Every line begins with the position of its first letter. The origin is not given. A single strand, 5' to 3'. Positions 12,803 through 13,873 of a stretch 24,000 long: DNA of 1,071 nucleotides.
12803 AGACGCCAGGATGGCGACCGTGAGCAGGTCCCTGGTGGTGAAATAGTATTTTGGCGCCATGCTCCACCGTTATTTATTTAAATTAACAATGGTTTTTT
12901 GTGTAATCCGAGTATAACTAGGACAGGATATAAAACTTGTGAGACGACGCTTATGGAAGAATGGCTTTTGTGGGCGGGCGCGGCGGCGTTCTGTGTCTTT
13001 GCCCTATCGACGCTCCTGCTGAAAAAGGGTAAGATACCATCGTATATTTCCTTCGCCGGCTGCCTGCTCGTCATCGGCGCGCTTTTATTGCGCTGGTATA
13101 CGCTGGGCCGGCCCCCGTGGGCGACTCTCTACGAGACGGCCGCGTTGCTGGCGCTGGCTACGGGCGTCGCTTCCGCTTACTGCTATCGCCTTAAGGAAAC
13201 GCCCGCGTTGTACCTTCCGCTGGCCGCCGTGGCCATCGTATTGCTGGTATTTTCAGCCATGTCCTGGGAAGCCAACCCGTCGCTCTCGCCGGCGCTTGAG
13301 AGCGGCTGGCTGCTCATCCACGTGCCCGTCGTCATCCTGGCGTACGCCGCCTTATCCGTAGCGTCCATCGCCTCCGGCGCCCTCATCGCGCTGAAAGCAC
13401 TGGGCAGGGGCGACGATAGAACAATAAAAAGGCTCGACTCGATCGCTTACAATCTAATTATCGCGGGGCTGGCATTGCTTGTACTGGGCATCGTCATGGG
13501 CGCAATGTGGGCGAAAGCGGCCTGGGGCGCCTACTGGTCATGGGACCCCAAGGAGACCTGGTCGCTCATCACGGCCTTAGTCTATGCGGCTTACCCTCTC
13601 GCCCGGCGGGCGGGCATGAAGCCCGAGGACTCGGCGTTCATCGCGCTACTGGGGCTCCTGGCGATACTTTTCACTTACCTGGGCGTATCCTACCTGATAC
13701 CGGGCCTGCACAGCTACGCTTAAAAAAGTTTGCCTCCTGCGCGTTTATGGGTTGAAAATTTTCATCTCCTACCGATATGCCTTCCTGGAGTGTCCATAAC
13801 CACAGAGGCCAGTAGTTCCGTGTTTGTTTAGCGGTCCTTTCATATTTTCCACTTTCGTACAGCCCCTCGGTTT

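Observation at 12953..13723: CcsA/ResC-type WWD heme-handling protein with no ResB/CcsB partner in view, divergent from the ECF operon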

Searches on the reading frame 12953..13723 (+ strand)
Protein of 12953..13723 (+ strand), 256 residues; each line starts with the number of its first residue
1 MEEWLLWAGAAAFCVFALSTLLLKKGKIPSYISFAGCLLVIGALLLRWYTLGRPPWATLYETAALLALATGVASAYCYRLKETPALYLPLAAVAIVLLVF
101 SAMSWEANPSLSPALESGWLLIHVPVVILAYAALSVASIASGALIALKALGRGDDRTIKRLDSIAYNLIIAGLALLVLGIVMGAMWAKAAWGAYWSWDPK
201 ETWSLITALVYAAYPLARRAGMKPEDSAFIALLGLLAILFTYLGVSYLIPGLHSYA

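Call 3: search_protein_families(library=pfam, proteins=[window:12953-13723:+], max_evalue=0.01)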
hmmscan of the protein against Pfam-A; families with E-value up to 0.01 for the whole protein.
window:12953-13723:+ (256 aa): 1 family
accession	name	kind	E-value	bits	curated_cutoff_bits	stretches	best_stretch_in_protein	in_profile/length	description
PF01578.25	Cytochrom_C_asm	-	7.4e-38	130.7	29.9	1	56-253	1-212/212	Cytochrome C assembly protein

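Call 4: search_protein_families(library=ncbifam, proteins=[window:12953-13723:+], max_evalue=0.01)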
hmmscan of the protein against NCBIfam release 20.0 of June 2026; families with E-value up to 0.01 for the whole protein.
window:12953-13723:+ (256 aa): 4 families
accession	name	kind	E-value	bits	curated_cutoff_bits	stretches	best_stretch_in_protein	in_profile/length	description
TIGR03144.1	cytochr_II_ccsB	equivalog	1.1e-53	182.5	187.6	2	157-256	152-252/252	c-type cytochrome biogenesis protein CcsB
TIGR00353.1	nrfE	subfamily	9.7e-09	34.6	569.05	1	110-245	107-238/578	heme lyase CcmF/NrfE family subunit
TIGR01191.1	ccmC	subfamily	6.5e-08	32.7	186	1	120-226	13-110/184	heme ABC transporter permease CcmC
TIGR03145.1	cyt_nit_nrfE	subfamily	5.9e-07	28.6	927.3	1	111-244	160-289/631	heme lyase NrfEFG subunit NrfE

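Call 8: find_homologous_proteins(query=window:12953-13723:+)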
Query window:12953-13723:+ (256 aa): 3823 proteins with E <= 0.001 among 8000 candidates; the best 120 are listed.
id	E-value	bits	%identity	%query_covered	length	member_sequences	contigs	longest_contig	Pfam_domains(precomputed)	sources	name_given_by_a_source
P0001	4.6e-155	533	100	100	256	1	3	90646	PF01578.26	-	-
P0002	1.5e-134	466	86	100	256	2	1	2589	PF01578.26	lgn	-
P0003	7.3e-133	460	85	100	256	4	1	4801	PF01578.26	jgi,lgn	jgi:ABC-type transport system involved in cytochrome c biogenesis permease subunit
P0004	4.0e-128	445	83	100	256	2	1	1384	PF01578.26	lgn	-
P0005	1.5e-124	433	77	100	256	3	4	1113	PF01578.26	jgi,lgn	jgi:cytochrome c-type biogenesis protein CcsB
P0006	2.5e-124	432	79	100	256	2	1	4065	PF01578.26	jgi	jgi:cytochrome c-type biogenesis protein CcsB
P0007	8.4e-121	421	77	100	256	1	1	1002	PF01578.26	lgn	-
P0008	1.2e-113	397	72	100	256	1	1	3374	PF01578.26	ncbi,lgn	-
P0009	1.2e-112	394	71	100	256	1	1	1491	PF01578.26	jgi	jgi:cytochrome c-type biogenesis protein CcsB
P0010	1.2e-111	391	69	100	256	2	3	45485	PF01578.26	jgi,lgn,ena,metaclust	metaclust:\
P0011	4.7e-109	382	69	100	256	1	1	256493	PF01578.26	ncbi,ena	-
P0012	1.1e-107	378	70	100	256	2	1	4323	PF01578.26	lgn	-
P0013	1.2e-105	371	68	100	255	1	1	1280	PF01578.26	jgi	jgi:cytochrome c-type biogenesis protein CcsB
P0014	1.4e-102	361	64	100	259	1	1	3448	PF01578.26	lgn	-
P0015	1.0e-97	345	63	100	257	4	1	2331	PF01578.26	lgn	-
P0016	2.6e-97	344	64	100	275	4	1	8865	PF01578.26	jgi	jgi:cytochrome c-type biogenesis protein CcsB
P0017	3.2e-96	340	63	99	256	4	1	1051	PF01578.26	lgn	-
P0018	1.4e-94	335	62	100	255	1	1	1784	PF01578.26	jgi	jgi:cytochrome c-type biogenesis protein CcsB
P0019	1.1e-92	329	58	98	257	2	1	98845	PF01578.26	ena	-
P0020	2.7e-92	327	62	100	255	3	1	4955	PF01578.26,PF07695.18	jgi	jgi:cytochrome c-type biogenesis protein CcsB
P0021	4.4e-92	327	59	98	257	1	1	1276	PF01578.26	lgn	-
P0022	1.3e-91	325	58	100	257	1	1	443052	PF01578.26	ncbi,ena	-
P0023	1.6e-91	325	61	100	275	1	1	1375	PF01578.26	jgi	-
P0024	1.8e-91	325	60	98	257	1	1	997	PF01578.26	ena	-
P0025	4.0e-91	323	60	99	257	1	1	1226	PF01578.26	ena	-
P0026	7.3e-91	323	58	98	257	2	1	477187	PF01578.26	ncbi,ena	-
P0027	6.7e-89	316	59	98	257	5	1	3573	PF01578.26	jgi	-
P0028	1.0e-87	312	60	96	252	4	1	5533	PF01578.26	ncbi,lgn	-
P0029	1.2e-87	312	59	99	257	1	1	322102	PF01578.26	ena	-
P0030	1.4e-83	299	56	98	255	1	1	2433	PF01578.26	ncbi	-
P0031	2.3e-83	298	65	83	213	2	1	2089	PF01578.26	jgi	jgi:cytochrome c-type biogenesis protein CcsB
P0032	6.0e-81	290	81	68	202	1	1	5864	PF01578.26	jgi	-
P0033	2.0e-78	282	52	100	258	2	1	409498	PF01578.26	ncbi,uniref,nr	ncbi:cytochrome C biogenesis protein [Methanocella sp. CWC-04]|uniref:Cytochrome C biogenesis protei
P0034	3.9e-77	278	56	100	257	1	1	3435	PF01578.26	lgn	-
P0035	5.0e-77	277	56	98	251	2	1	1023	PF01578.26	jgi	jgi:cytochrome c-type biogenesis protein CcsB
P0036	3.1e-76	275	56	100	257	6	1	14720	PF01578.26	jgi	jgi:cytochrome c-type biogenesis protein CcsB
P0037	1.1e-75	273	56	100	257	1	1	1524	PF01578.26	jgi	jgi:cytochrome c-type biogenesis protein CcsB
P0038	1.5e-75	272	52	100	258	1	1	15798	PF01578.26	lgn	-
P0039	1.6e-75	272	55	100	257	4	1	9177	PF01578.26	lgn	-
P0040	2.4e-75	272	55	93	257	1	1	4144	PF01578.26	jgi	jgi:cytochrome c-type biogenesis protein CcsB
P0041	2.4e-74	268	54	100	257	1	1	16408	PF01578.26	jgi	-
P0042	2.6e-74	268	54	100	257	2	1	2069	PF01578.26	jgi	jgi:cytochrome c-type biogenesis protein CcsB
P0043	9.7e-74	266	55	100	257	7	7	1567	PF01578.26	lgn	-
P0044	2.0e-73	265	54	100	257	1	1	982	PF01578.26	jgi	jgi:cytochrome c-type biogenesis protein CcsB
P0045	2.1e-73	265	53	100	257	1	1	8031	PF01578.26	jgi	jgi:cytochrome c-type biogenesis protein CcsB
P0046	8.4e-73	263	55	100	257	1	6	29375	PF01578.26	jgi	jgi:cytochrome c-type biogenesis protein CcsB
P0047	2.2e-72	262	85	60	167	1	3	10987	PF01578.26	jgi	-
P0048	2.3e-72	262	56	100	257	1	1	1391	PF01578.26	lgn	-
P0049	5.1e-72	261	54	98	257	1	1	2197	PF01578.26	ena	-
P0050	7.7e-72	260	53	100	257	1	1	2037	PF01578.26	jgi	jgi:cytochrome c-type biogenesis protein CcsB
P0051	2.9e-71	258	52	100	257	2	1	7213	PF01578.26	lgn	-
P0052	3.8e-71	258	54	100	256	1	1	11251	PF01578.26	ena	-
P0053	3.3e-70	255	58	85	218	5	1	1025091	PF01578.26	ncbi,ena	-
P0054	3.4e-70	255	52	100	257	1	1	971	PF01578.26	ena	-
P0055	4.5e-70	254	53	100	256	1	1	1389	PF01578.26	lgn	-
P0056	5.5e-70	254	53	100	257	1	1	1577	PF01578.26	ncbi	-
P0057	2.8e-69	252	54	99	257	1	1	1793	PF01578.26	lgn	-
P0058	1.6e-68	249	53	100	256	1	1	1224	PF01578.26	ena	-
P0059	5.2e-67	244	51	100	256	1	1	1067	PF01578.26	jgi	jgi:ABC-type transport system involved in cytochrome c biogenesis permease subunit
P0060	7.8e-67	244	50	100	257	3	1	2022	PF01578.26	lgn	-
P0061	2.1e-65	239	50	100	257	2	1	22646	PF01578.26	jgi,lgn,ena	jgi:cytochrome c-type biogenesis protein CcsB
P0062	3.2e-65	239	52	100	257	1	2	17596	PF01578.26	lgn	-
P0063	4.1e-65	238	50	100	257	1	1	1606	PF01578.26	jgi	jgi:ABC-type transport system involved in cytochrome c biogenesis permease subunit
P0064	7.2e-65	237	48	100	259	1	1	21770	PF01578.26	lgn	-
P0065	2.7e-62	229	49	100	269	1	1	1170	PF01578.26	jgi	jgi:cytochrome c-type biogenesis protein CcsB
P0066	4.2e-62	228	54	83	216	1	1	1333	PF01578.26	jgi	jgi:ABC-type transport system involved in cytochrome c biogenesis permease subunit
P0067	6.5e-62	228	51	100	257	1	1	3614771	PF01578.26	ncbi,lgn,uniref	ncbi:cytochrome c biogenesis protein [Methanocella sp. MCL-LM]|uniref:cytochrome c biogenesis protei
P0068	8.4e-62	227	49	99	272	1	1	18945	PF01578.26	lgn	-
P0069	3.3e-61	225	46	100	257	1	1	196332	PF01578.26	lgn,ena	-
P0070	1.2e-60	224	48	100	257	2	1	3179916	PF01578.26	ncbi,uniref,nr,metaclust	ncbi:cytochrome c biogenesis protein [Methanocella arvoryzae]|uniref:Cytochrome c assembly protein n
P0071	3.4e-60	222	48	100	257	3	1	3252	PF01578.26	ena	-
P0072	4.5e-57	212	47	100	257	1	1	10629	PF01578.26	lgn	-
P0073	2.7e-51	193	56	65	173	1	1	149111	PF01578.26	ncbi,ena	-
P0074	6.6e-41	159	42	93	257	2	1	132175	PF01578.26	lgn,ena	-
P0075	9.2e-41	158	43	92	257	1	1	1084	PF01578.26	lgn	-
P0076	9.9e-41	158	42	82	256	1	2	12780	PF01578.26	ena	-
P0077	1.5e-40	158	42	82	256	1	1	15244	PF01578.26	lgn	-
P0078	1.7e-40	158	45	83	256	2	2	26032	PF01578.26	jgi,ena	-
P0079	4.3e-40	156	39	96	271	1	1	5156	PF01578.26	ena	-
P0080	4.5e-40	156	40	96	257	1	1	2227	PF01578.26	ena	-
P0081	5.7e-40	156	43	82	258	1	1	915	PF01578.26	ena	-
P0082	6.0e-40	156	44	82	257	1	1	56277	PF01578.26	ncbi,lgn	-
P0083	6.9e-40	156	41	82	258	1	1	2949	PF01578.26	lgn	-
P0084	7.2e-40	156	44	82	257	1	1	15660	PF01578.26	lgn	-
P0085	7.6e-40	155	44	82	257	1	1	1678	PF01578.26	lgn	-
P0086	8.5e-40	155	40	82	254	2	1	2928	PF01578.26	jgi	-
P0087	1.0e-39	155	42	82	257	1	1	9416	PF01578.26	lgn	-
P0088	3.5e-39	153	40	91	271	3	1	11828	PF01578.26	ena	-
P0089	3.7e-39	153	42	82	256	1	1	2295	PF01578.26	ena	-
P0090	6.4e-39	152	40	96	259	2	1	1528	PF01578.26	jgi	-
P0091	6.6e-39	152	41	82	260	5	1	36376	PF01578.26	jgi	-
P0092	9.9e-39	152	43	82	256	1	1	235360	PF01578.26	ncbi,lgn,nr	ncbi:MAG: cytochrome c biogenesis protein CcsA [Candidatus Omnitrophota bacterium]|nr:cytochrome c b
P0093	1.3e-38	151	38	82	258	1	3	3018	PF01578.26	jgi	-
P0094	2.5e-38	150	40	86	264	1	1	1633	PF01578.26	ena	-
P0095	2.9e-38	150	38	95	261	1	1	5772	PF01578.26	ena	-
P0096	3.4e-38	150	41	82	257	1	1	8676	PF01578.26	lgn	-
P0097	3.4e-38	150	40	95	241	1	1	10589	PF01578.26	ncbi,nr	ncbi:MAG: cytochrome c biogenesis protein [bacterium]|nr:cytochrome c biogenesis protein [bacterium]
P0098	3.9e-38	150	41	82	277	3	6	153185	PF01578.26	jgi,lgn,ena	-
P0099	4.3e-38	150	39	92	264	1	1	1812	PF01578.26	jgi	jgi:cytochrome c-type biogenesis protein CcsB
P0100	5.6e-38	149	37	95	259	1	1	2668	PF01578.26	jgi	jgi:ABC-type transport system involved in cytochrome c biogenesis permease subunit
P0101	6.7e-38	149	41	82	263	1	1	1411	PF01578.26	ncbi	-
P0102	7.0e-38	149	36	87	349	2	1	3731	PF01578.26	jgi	-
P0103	9.4e-38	149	35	94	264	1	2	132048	PF01578.26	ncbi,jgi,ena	jgi:cytochrome c-type biogenesis protein CcsB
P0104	1.4e-37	148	36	93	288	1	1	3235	PF01578.26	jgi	-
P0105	1.6e-37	148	42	91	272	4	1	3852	PF01578.26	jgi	jgi:cytochrome c-type biogenesis protein CcsB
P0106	1.8e-37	148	42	84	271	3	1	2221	PF01578.26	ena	-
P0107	1.9e-37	148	38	83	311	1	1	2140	PF01578.26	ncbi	-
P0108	2.0e-37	147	41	91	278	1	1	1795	PF01578.26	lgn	-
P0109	2.1e-37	147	40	94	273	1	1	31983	PF01578.26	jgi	jgi:cytochrome c-type biogenesis protein CcsB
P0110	2.2e-37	147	38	92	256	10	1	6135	PF01578.26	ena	-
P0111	2.3e-37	147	38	95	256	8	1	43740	PF01578.26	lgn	-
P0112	2.5e-37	147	40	87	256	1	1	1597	PF01578.26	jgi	jgi:ABC-type transport system involved in cytochrome c biogenesis permease subunit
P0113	2.7e-37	147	41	91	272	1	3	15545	PF01578.26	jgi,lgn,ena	-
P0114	2.8e-37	147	42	86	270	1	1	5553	PF01578.26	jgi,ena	-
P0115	3.7e-37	147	41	90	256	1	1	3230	PF01578.26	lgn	-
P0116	3.7e-37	147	40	86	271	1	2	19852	PF01578.26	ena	-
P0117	5.7e-37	146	39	96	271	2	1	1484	PF01578.26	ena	-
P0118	7.2e-37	146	40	84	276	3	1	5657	PF01578.26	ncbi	-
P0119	7.4e-37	146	45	55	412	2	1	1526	PF01578.26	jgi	jgi:cytochrome c-type biogenesis protein CcsB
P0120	8.3e-37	145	34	96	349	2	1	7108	PF01578.26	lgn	-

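Call 10: find_encoding_contigs(protein=P0001, flank=10000, max_places=3)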
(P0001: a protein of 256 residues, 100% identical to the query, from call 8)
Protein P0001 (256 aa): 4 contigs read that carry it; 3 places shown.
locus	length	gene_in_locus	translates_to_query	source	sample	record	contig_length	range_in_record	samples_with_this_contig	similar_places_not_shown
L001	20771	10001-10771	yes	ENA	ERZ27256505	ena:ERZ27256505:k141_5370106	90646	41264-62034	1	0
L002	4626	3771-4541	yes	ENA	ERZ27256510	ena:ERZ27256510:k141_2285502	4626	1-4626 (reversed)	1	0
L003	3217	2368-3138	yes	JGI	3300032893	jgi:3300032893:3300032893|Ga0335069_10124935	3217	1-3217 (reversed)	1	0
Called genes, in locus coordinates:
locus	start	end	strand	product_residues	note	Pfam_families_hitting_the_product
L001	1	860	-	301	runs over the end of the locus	PF12849:PBP_like_2, PF13531:SBP_bac_11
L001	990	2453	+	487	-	PF02754:CCG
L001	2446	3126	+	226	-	PF01636:APH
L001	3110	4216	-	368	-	PF01663:Phosphodiest, PF01676:Metalloenzyme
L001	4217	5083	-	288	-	-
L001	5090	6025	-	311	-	PF00174:Oxidored_molyb (faint)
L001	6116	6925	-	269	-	PF02361:CbiQ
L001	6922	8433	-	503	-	PF00931:NB-ARC (faint), PF02463:SMC_N (weak), PF02562:PhoH (faint), PF03193:RsgA_GTPase (faint), PF03215:Rad17 (faint), PF00005:ABC_tran, PF13304:AAA_21 (weak), PF00005:ABC_tran, +6 more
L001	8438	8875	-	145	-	PF00174:Oxidored_molyb (weak)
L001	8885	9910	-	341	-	PF09819:ABC_cobalt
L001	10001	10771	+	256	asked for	PF01578:Cytochrom_C_asm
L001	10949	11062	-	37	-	-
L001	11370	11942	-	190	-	-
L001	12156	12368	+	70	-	PF00125:Histone, PF00808:CBFD_NFYB_HMF, PF15511:CENP-T_C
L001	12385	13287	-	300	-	PF02558:ApbA, PF03807:F420_oxidored (weak), PF08546:ApbA_C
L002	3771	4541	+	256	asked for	PF01578:Cytochrom_C_asm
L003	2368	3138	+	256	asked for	PF01578:Cytochrom_C_asm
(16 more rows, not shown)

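Call 11: find_encoding_contigs(protein=P0070, flank=10000, max_places=2)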
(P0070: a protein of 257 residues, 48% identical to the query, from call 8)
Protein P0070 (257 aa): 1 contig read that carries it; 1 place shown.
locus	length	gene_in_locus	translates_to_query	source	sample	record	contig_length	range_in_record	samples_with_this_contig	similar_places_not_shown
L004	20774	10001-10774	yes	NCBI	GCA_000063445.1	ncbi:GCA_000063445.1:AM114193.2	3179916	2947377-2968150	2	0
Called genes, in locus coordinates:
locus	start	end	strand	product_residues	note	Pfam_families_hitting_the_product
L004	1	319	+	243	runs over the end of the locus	PF00989:PAS (faint), PF08448:PAS_4 (faint)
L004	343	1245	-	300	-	PF12849:PBP_like_2, PF13531:SBP_bac_11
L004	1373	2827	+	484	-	PF02754:CCG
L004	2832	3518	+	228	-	PF01636:APH (weak), PF01163:RIO1 (weak)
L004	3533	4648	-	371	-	PF01663:Phosphodiest, PF01676:Metalloenzyme (weak)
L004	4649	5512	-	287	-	-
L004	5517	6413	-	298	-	PF00174:Oxidored_molyb (faint)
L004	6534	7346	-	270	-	PF02361:CbiQ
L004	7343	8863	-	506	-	PF13476:AAA_23 (faint), PF13481:AAA_25 (faint), PF00005:ABC_tran, PF02463:SMC_N (faint), PF13191:AAA_16 (faint), PF13555:AAA_29 (faint), PF13304:AAA_21 (weak), PF00005:ABC_tran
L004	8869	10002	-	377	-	PF09819:ABC_cobalt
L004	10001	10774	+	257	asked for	PF01578:Cytochrom_C_asm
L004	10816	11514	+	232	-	PF00149:Metallophos, PF12850:Metallophos_2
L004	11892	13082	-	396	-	PF12679:ABC2_membrane_2, PF12698:ABC2_membrane_3, PF01061:ABC2_membrane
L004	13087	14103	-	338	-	PF00005:ABC_tran, PF13304:AAA_21, PF13732:DrrA1-3_C (weak)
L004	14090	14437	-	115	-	PF03551:PadR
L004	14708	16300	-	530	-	PF00989:PAS (faint), PF13188:PAS_8 (faint), PF13596:PAS_10 (faint), PF08448:PAS_4 (weak), PF02518:HATPase_c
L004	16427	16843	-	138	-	-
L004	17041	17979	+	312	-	PF02086:MethyltransfD12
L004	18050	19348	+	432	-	PF22515:DUF6996, PF22518:DUF6997, PF23871:DUF7226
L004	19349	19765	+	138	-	PF02469:Fasciclin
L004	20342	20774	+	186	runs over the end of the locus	PF02469:Fasciclin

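Call 19: search_solved_structures(query=window:12953-13723:+, max_evalue=0.01, show_alignments=3)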
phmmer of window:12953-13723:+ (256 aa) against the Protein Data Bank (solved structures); distinct sequences matched with E-value up to 0.01: 2.
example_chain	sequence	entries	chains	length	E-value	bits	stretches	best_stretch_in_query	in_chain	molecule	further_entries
7s9y_A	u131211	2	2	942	1.4e-26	97.1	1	33-256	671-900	Cytochrome c biogenesis protein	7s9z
25vk_A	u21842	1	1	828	3.6e-24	89.2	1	36-255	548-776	Cytochrome c biogenesis protein (CcsA)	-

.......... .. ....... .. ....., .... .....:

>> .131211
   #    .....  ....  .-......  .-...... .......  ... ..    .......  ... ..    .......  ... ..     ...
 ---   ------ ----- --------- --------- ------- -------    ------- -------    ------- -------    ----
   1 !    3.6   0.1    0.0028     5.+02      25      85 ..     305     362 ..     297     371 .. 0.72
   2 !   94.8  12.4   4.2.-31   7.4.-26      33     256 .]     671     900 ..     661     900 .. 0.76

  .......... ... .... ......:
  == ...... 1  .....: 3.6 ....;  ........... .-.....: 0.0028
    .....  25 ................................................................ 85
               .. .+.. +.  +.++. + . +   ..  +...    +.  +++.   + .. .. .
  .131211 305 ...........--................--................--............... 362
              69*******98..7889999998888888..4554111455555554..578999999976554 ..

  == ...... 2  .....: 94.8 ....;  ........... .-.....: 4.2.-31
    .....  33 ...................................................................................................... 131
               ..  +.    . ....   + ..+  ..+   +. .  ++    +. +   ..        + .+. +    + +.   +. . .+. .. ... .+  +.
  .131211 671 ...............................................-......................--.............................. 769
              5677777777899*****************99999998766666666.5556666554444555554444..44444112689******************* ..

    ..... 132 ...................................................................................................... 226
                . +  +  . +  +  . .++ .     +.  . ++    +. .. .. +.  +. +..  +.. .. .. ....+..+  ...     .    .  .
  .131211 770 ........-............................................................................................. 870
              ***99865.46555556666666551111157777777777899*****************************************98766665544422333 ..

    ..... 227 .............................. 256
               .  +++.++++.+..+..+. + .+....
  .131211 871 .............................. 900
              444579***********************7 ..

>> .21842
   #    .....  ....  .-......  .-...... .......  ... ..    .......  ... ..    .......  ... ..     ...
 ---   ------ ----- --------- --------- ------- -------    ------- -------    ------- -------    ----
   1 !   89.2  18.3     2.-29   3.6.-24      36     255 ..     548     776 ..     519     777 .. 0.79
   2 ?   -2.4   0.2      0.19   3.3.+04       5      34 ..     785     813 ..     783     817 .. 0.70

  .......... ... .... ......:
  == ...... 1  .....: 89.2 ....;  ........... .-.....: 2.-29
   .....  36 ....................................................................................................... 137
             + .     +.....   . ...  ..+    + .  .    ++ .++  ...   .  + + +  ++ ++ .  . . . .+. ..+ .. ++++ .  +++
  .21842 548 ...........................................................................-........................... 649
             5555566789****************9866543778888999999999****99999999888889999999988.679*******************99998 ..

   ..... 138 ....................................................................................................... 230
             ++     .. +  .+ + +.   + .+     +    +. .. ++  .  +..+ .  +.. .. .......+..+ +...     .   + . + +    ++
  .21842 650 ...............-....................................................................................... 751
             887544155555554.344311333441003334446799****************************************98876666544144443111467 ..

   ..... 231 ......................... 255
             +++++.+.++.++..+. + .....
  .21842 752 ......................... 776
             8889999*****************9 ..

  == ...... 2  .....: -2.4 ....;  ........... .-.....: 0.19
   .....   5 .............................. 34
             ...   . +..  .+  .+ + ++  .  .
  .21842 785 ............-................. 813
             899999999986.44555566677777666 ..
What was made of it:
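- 12953..13723 (+): CcsA-type WWD haem-handling protein, 256 aa, 8 predicted TM helices, N and C termini outside. Aligns to CcsBA 7s9y residues 671-900 (call 19).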
